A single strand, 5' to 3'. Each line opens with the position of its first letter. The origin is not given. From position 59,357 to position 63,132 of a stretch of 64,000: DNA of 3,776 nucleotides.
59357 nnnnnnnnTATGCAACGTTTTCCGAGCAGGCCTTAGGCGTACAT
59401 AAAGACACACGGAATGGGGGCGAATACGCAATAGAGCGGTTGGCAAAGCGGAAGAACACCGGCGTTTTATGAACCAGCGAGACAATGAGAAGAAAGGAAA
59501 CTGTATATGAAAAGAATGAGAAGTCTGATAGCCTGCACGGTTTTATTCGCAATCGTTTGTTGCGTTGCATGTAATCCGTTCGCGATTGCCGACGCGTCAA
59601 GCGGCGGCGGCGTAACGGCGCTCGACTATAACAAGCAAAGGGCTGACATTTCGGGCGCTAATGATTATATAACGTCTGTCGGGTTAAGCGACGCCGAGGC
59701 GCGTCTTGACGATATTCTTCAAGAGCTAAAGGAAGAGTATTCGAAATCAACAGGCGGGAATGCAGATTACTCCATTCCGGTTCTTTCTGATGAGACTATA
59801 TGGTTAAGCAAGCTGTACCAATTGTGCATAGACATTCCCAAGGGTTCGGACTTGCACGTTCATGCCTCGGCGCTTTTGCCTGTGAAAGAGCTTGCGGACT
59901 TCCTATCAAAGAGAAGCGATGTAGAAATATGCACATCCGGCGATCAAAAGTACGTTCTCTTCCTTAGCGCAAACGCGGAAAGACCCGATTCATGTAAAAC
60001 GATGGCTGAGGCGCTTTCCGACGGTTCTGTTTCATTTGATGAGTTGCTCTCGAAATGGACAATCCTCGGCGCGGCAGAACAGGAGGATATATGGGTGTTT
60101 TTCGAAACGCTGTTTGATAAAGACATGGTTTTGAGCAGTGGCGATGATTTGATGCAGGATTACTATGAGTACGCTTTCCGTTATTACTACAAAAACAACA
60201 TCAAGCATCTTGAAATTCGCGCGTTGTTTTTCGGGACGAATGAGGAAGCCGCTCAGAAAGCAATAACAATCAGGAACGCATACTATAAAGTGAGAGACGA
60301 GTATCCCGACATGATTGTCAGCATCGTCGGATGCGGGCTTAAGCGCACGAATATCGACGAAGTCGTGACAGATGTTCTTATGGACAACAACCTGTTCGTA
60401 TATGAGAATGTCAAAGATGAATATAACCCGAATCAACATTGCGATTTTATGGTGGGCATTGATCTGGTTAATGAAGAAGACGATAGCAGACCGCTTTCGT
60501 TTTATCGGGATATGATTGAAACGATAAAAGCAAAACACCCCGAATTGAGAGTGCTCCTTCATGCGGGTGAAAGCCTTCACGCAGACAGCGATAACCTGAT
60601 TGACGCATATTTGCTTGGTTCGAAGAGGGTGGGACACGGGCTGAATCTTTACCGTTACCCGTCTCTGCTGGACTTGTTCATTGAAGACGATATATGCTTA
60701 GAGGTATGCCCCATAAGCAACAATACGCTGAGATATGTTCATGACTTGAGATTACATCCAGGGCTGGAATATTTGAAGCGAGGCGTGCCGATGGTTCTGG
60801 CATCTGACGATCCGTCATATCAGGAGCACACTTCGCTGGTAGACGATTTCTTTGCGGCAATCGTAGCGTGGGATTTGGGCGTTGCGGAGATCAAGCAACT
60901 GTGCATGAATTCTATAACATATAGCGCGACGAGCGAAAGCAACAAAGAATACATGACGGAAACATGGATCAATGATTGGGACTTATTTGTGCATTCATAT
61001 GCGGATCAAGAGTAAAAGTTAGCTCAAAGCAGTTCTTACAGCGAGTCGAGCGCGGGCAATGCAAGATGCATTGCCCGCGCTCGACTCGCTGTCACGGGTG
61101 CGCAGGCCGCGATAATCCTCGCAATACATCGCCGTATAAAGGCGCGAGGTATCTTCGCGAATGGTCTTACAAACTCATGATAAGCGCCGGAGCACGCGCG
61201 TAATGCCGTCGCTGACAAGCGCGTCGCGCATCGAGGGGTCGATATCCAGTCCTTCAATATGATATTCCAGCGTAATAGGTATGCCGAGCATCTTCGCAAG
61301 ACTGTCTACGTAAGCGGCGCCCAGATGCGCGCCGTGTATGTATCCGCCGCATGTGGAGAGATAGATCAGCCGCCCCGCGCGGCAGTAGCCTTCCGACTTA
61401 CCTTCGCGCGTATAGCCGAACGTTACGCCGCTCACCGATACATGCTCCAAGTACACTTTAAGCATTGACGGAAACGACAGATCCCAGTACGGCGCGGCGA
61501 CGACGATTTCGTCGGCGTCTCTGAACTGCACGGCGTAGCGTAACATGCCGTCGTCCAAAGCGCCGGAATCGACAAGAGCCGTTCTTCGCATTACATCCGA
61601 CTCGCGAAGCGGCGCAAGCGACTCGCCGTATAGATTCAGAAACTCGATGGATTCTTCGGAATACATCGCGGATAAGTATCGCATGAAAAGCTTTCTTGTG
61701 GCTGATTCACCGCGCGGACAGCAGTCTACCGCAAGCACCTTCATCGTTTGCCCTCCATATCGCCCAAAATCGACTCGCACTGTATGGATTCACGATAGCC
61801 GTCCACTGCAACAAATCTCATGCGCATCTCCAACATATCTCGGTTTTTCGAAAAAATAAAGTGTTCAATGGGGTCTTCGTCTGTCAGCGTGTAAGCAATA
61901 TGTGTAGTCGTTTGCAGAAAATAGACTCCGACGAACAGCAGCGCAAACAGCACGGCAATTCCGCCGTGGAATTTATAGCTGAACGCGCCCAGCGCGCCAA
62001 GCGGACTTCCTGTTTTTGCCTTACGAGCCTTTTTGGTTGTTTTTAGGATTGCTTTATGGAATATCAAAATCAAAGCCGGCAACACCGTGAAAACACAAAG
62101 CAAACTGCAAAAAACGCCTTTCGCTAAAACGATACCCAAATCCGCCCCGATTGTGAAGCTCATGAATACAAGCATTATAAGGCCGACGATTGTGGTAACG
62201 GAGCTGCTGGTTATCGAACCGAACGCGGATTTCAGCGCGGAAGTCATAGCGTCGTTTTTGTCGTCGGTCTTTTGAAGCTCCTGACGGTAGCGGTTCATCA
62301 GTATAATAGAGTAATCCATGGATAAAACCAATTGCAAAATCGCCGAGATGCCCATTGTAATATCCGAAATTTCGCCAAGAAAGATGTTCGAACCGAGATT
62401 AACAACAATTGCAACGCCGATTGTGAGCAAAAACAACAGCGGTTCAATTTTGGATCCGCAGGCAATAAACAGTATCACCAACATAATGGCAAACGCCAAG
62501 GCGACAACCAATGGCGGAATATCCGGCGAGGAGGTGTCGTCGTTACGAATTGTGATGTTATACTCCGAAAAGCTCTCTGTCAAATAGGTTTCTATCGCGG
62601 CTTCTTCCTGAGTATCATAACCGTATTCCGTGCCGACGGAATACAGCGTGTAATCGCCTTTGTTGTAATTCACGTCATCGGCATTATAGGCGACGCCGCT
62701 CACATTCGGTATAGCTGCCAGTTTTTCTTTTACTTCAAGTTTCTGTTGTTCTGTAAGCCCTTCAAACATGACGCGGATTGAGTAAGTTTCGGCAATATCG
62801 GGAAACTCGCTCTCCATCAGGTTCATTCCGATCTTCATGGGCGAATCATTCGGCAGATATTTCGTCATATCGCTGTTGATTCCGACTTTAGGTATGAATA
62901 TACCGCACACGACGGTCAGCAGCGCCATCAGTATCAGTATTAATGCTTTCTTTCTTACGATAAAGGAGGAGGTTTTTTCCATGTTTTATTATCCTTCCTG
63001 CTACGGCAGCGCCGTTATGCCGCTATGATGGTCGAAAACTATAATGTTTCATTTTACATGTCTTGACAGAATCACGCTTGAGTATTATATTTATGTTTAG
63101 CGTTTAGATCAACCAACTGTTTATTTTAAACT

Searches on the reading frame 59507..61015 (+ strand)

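Call 65: search_protein_families(library=pfam, proteins=[window:59507-61015:+], max_evalue=0.001)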
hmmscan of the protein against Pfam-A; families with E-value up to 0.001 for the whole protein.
window:59507-61015:+ (502 aa): 2 families
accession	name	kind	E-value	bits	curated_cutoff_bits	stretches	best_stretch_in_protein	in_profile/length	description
PF00962.28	A_deaminase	-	2.3e-22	80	27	1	205-485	60-325/330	Adenosine deaminase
PF19326.5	AMP_deaminase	-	1e-13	51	27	1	352-481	457-583/630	AMP deaminase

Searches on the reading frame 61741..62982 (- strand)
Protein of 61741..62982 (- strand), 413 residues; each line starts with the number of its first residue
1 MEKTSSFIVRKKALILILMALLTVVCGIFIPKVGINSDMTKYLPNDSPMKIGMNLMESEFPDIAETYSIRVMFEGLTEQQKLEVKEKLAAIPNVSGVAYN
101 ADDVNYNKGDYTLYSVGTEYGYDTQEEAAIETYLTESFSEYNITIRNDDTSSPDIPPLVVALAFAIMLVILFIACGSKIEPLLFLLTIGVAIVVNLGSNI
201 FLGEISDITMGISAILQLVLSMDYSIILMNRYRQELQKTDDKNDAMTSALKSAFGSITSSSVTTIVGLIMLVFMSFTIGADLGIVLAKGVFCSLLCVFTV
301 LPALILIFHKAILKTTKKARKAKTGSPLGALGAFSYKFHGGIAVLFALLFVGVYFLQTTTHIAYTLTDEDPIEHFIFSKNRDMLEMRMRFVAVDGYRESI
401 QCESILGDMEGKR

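Call 65: search_protein_families(library=pfam, proteins=[window:61741-62982:-], max_evalue=0.001)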
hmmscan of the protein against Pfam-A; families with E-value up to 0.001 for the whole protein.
window:61741-62982:- (413 aa): 2 families
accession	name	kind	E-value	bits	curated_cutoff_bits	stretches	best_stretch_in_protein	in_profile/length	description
PF03176.21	MMPL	-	1.6e-28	100.1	20.5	1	158-322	147-316/333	MMPL family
PF00873.25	ACR_tran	-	3.9e-07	28.6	28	1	154-308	862-1020/1021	AcrB/AcrD/AcrF family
